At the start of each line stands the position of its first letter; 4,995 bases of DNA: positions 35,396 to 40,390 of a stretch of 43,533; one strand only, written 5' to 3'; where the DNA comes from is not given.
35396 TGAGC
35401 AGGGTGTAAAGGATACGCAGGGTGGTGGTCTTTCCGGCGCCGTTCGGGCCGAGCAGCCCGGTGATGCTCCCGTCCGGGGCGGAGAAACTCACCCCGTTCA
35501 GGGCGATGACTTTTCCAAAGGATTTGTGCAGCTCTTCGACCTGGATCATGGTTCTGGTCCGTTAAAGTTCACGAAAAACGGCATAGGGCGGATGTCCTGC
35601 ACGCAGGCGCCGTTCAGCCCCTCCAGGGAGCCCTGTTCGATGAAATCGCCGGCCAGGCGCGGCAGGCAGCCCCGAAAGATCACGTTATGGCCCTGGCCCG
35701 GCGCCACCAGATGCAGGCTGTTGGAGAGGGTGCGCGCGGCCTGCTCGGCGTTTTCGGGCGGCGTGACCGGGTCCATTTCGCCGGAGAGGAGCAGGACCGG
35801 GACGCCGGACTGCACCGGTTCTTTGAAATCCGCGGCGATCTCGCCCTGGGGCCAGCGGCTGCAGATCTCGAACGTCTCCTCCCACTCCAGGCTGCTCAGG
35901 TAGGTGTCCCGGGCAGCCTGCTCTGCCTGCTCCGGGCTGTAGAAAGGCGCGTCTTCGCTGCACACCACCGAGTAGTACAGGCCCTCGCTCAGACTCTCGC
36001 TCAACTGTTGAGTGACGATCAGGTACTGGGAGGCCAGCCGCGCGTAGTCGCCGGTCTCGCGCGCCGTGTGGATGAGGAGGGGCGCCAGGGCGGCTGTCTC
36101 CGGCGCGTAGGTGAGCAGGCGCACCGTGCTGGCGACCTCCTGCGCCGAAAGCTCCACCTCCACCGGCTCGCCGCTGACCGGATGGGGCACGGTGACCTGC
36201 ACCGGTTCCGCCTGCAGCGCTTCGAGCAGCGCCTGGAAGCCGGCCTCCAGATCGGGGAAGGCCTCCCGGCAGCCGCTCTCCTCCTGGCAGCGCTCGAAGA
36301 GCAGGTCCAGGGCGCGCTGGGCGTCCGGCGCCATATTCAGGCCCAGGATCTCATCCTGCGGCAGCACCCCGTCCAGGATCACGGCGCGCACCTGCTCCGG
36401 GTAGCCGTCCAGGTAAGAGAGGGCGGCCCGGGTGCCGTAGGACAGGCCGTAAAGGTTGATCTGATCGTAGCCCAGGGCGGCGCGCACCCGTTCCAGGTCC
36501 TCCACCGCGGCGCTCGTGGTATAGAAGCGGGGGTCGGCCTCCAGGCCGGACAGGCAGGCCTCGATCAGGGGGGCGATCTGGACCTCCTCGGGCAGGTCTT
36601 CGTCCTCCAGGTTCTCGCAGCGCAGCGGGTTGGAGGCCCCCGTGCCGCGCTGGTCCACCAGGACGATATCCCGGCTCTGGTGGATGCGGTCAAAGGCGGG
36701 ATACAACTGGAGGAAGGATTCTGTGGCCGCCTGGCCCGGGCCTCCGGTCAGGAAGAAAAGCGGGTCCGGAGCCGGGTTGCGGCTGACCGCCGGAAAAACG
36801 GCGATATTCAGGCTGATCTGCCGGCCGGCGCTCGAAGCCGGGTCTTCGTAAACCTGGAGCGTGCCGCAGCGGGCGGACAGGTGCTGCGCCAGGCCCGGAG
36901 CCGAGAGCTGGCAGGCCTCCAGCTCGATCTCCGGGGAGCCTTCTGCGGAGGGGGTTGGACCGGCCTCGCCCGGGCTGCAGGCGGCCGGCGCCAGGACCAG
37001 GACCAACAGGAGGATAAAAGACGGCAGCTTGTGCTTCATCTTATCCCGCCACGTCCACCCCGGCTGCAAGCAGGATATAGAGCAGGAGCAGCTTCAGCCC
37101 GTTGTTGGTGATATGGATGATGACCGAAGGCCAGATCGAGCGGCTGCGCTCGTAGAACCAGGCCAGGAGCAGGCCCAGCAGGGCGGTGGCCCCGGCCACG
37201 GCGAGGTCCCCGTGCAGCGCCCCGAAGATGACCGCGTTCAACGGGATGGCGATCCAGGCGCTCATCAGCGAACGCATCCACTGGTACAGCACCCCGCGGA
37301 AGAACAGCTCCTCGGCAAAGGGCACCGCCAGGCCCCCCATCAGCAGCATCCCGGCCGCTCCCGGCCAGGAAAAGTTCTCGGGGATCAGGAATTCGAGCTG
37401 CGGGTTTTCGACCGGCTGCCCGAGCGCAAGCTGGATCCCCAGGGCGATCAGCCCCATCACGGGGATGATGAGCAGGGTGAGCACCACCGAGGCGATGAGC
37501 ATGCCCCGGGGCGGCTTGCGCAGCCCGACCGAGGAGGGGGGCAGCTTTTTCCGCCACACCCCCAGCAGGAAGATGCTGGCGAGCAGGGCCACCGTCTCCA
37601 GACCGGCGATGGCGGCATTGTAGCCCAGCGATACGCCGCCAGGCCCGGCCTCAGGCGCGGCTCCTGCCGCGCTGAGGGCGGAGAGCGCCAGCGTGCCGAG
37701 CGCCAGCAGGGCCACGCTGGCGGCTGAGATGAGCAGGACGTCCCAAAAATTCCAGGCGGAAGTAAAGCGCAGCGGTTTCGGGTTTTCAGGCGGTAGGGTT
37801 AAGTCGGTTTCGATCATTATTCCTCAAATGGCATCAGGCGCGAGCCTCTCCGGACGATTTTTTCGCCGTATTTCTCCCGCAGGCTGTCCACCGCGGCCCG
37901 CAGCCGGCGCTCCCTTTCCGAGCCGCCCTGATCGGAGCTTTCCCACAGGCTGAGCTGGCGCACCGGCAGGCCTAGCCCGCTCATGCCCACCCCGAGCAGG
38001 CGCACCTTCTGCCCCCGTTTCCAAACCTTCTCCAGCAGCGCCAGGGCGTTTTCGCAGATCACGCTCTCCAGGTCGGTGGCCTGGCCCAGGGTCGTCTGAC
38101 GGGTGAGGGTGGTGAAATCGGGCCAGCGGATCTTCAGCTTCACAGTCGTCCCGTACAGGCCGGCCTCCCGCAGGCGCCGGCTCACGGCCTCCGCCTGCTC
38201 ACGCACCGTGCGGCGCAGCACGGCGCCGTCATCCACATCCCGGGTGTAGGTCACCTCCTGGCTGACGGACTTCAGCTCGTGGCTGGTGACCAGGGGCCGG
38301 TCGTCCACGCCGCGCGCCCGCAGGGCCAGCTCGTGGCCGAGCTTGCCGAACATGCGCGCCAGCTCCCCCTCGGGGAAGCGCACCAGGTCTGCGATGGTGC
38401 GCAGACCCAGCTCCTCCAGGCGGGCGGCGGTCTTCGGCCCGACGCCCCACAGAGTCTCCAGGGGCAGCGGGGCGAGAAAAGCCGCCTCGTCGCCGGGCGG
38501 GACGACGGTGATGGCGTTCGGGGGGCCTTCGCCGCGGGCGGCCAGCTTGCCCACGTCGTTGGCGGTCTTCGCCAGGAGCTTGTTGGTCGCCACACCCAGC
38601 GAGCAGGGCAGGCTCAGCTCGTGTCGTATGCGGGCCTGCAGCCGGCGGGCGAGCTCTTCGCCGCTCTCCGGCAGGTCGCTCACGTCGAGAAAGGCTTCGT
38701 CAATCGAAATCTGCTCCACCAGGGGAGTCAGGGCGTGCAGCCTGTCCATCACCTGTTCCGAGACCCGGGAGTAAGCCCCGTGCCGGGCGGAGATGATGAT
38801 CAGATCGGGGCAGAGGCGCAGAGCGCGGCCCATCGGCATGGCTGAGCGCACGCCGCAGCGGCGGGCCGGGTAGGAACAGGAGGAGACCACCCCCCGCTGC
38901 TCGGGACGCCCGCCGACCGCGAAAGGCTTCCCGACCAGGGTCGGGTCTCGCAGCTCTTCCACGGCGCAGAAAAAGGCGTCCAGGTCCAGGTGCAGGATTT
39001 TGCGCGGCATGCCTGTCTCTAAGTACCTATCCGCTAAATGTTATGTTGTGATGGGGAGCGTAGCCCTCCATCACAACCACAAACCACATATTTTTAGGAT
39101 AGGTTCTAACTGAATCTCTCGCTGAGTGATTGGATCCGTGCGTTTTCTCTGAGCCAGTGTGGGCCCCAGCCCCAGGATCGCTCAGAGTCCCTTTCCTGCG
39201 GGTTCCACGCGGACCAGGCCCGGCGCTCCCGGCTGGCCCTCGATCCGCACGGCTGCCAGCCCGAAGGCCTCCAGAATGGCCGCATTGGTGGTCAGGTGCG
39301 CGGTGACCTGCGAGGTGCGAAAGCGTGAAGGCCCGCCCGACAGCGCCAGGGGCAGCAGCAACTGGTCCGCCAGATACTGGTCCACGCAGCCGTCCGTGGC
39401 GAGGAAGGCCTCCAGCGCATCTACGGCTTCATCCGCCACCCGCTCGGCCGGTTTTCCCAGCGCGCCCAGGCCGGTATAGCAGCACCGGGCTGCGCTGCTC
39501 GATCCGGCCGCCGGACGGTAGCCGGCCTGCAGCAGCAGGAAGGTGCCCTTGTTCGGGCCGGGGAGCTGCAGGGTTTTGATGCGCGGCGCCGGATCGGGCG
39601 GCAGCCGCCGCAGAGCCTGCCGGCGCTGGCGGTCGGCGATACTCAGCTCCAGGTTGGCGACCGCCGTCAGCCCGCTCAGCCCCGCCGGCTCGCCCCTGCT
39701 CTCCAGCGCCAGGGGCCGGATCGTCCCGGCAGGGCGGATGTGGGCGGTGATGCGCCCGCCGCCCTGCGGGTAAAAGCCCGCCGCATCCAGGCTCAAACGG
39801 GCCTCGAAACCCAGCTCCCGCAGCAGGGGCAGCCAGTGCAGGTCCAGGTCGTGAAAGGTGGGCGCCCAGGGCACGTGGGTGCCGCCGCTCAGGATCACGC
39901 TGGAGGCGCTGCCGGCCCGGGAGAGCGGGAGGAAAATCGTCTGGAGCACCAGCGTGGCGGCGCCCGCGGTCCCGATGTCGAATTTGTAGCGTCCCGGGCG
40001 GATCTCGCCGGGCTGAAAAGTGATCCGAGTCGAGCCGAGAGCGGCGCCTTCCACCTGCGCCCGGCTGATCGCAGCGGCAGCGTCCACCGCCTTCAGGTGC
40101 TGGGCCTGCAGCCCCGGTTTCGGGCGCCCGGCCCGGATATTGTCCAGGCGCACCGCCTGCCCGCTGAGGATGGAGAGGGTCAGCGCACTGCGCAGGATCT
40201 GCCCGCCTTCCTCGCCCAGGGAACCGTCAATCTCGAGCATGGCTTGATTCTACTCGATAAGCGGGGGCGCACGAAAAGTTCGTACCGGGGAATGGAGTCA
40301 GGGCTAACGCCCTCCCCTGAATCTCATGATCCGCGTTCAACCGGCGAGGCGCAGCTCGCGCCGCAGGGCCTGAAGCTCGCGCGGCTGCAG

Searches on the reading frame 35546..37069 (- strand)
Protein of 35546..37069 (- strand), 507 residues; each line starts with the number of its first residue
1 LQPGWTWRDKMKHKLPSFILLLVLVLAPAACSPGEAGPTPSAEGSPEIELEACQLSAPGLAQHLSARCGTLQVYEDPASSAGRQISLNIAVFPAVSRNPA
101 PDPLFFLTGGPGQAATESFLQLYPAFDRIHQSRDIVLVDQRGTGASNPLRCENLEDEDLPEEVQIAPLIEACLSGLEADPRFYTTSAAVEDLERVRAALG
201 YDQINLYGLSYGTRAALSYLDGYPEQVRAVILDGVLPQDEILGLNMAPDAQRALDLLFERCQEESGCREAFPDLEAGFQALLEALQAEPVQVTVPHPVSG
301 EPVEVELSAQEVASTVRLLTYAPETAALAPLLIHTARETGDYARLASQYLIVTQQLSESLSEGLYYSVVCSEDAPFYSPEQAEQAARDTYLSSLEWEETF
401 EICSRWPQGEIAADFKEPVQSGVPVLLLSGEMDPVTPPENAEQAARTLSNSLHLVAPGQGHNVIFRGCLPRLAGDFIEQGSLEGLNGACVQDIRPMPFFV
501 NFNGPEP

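Call 59: search_protein_families(library=pfam, proteins=[window:35546-37069:-], max_evalue=0.00001)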
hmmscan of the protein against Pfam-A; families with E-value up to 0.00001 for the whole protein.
window:35546-37069:- (507 aa): 4 families
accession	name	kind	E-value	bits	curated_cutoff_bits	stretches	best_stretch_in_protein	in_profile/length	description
PF00561.26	Abhydrolase_1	-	3.4e-23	83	25.8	1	103-238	2-103/245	alpha/beta hydrolase fold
PF08386.16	Abhydrolase_4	-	7.7e-16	58.5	21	1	395-489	7-103/103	TAP-like protein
PF12697.13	Abhydrolase_6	-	6.6e-07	30.6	26.3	0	131-350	24-170/217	Alpha/beta hydrolase family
PF12146.15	Hydrolase_4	-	1.2e-06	28.5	27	0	422-450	191-219/239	Serine aminopeptidase, S33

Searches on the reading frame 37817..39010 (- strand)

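Call 59: search_protein_families(library=pfam, proteins=[window:37817-39010:-], max_evalue=0.00001)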
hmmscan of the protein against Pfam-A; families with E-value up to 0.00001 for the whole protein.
window:37817-39010:- (397 aa): 5 families
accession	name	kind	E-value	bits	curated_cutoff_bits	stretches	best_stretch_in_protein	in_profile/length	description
PF00817.25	IMS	-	2e-46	158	23.2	1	8-151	1-147/148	impB/mucB/samB family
PF11799.13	IMS_C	-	3.3e-27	95.5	20.7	1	247-355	2-109/109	impB/mucB/samB family C-terminal domain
PF11798.14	IMS_HHH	-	3.2e-09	36.9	24.4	1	172-203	1-32/32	IMS family HHH motif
PF21999.2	IMS_HHH_1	-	2.1e-07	31.7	27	1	187-236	3-53/53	DNA polymerase-iota, thumb domain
PF10391.15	DNA_pol_lambd_f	-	7.8e-06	26.1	29.8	0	188-218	7-37/51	Fingers domain of DNA polymerase lambda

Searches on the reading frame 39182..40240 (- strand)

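Call 59: search_protein_families(library=pfam, proteins=[window:39182-40240:-], max_evalue=0.00001)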
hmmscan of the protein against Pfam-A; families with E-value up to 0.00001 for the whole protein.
window:39182-40240:- (352 aa): 2 families
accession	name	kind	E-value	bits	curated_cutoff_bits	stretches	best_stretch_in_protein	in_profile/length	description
PF01137.26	RTC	-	2.2e-76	256.3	27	1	9-331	2-219/221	RNA 3'-terminal phosphate cyclase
PF05189.18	RTC_insert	-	3.2e-06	27.9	23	1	181-278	2-99/102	RNA 3'-terminal phosphate cyclase (RTC), insert domain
